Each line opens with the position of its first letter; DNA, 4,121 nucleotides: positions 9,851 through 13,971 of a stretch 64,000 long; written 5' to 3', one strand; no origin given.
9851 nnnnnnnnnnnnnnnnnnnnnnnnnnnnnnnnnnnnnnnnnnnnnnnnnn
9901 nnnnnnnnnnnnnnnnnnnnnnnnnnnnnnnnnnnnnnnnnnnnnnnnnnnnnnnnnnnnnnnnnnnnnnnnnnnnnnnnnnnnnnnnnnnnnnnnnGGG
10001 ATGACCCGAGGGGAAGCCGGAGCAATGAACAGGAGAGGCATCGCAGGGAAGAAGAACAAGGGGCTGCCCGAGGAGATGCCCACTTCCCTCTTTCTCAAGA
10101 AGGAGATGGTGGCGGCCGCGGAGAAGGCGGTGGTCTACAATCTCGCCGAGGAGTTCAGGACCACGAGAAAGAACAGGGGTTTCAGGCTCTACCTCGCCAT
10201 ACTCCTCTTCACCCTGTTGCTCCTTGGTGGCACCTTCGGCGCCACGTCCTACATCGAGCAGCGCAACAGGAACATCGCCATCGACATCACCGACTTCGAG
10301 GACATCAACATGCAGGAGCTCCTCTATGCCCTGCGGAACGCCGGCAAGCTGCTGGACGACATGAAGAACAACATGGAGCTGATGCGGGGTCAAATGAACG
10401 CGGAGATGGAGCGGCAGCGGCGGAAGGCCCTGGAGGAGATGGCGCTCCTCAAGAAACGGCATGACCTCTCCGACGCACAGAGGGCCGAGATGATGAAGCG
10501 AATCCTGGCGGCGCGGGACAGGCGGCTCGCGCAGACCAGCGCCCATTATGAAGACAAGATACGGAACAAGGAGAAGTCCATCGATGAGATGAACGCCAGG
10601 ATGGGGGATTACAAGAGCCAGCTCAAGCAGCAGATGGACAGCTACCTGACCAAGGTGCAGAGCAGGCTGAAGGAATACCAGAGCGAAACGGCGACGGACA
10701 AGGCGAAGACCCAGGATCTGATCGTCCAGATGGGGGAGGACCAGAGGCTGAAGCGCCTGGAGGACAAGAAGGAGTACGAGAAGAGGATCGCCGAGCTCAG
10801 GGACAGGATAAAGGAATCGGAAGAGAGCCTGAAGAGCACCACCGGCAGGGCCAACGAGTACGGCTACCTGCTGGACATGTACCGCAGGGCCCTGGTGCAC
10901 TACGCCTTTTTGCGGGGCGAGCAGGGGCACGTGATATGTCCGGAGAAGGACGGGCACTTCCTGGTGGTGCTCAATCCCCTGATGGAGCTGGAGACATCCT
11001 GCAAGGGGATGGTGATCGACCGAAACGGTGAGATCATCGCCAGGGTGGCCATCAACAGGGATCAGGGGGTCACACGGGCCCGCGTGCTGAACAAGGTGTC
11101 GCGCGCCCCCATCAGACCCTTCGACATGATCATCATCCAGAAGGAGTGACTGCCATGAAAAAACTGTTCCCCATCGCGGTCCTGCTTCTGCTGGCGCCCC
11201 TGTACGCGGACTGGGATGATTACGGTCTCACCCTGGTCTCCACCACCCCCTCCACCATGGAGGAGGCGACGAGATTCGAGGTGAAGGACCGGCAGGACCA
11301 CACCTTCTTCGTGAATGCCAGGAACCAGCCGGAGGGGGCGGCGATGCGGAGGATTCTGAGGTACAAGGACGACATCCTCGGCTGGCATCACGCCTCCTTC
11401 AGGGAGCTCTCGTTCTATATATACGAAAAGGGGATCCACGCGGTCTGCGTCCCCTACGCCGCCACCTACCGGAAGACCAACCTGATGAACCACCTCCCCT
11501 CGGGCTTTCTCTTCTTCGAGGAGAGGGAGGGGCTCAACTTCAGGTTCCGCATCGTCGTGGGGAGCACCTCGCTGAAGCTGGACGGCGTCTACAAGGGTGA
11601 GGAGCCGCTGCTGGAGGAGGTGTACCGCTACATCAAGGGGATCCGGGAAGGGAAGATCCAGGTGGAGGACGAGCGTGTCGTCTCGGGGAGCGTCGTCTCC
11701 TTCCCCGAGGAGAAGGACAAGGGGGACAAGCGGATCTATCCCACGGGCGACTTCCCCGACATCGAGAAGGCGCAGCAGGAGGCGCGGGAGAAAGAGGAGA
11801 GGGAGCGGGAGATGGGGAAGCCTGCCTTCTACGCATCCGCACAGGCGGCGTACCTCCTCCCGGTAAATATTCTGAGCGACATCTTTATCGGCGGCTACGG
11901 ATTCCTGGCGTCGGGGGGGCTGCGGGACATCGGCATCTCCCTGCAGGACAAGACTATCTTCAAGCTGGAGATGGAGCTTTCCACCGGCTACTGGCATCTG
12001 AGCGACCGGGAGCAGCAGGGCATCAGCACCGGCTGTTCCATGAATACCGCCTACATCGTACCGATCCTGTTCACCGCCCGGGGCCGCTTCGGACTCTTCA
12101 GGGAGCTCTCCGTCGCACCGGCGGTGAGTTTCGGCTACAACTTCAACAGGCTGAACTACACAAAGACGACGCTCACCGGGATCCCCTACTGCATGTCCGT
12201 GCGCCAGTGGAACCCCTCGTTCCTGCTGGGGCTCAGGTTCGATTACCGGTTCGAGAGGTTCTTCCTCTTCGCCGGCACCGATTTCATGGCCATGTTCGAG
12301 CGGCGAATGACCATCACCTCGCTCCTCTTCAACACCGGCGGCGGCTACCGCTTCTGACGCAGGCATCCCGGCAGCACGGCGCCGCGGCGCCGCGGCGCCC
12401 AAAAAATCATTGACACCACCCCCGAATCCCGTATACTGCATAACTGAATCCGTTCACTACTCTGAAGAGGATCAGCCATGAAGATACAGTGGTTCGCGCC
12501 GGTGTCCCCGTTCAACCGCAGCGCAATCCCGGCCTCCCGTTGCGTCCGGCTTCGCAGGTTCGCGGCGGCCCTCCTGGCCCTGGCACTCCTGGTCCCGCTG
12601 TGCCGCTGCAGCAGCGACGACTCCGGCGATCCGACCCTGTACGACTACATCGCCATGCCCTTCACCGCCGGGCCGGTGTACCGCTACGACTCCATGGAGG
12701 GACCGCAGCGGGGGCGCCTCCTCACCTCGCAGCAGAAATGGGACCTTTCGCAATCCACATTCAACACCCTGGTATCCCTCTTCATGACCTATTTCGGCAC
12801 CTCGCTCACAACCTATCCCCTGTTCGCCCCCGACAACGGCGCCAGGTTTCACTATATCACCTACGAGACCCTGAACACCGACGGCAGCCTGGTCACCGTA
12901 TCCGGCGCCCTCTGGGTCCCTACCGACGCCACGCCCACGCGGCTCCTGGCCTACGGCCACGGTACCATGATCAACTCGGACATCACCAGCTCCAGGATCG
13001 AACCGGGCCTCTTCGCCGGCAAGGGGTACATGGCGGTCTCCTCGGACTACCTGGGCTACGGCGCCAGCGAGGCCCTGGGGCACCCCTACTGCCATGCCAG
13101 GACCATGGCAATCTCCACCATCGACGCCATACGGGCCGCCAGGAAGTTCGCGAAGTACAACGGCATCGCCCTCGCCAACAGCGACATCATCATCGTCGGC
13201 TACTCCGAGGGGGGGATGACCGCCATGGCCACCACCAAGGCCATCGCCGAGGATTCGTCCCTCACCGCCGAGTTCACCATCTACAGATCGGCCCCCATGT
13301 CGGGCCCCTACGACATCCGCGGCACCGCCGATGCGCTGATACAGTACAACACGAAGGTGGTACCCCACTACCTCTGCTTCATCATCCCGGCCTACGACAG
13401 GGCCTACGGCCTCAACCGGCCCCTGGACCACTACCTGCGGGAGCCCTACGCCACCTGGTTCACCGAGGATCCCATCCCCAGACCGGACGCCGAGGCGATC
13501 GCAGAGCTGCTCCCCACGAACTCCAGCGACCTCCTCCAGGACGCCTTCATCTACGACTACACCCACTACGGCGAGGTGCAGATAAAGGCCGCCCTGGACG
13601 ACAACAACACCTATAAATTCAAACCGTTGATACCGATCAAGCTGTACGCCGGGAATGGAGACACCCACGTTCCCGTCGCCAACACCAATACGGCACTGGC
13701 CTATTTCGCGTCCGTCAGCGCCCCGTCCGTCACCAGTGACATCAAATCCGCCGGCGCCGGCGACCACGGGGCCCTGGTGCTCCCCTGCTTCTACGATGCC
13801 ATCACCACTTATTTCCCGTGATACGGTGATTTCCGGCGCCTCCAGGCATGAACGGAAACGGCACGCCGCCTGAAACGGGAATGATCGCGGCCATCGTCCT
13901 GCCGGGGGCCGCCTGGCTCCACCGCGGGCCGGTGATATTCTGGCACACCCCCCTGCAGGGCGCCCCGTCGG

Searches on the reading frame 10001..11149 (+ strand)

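Call 10: search_protein_families(library=pfam, proteins=[window:10001-11149:+], max_evalue=0.01)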
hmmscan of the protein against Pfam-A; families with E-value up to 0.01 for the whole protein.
window:10001-11149:+ (382 aa): 1 family
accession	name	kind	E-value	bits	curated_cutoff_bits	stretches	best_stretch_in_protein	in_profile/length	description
PF01923.23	Cob_adeno_trans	-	0.0016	19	24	1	194-272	32-115/171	Cobalamin adenosyltransferase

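Call 54: search_protein_families(library=ncbifam, proteins=[window:10001-11149:+], max_evalue=0.001)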
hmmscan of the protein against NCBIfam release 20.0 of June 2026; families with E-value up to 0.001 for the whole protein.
window:10001-11149:+ (382 aa): 0 families

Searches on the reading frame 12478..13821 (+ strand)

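Call 10: search_protein_families(library=pfam, proteins=[window:12478-13821:+], max_evalue=0.01)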
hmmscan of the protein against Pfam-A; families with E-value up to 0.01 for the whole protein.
window:12478-13821:+ (447 aa): 2 families
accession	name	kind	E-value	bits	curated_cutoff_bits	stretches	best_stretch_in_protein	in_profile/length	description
PF03583.20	LIP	-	3.2e-09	37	23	1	182-253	25-89/286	Secretory lipase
PF12697.13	Abhydrolase_6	-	0.008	17.3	26.3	1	189-336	33-152/217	Alpha/beta hydrolase family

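Call 54: search_protein_families(library=ncbifam, proteins=[window:12478-13821:+], max_evalue=0.001)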
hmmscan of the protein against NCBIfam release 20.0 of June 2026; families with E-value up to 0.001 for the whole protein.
window:12478-13821:+ (447 aa): 0 families
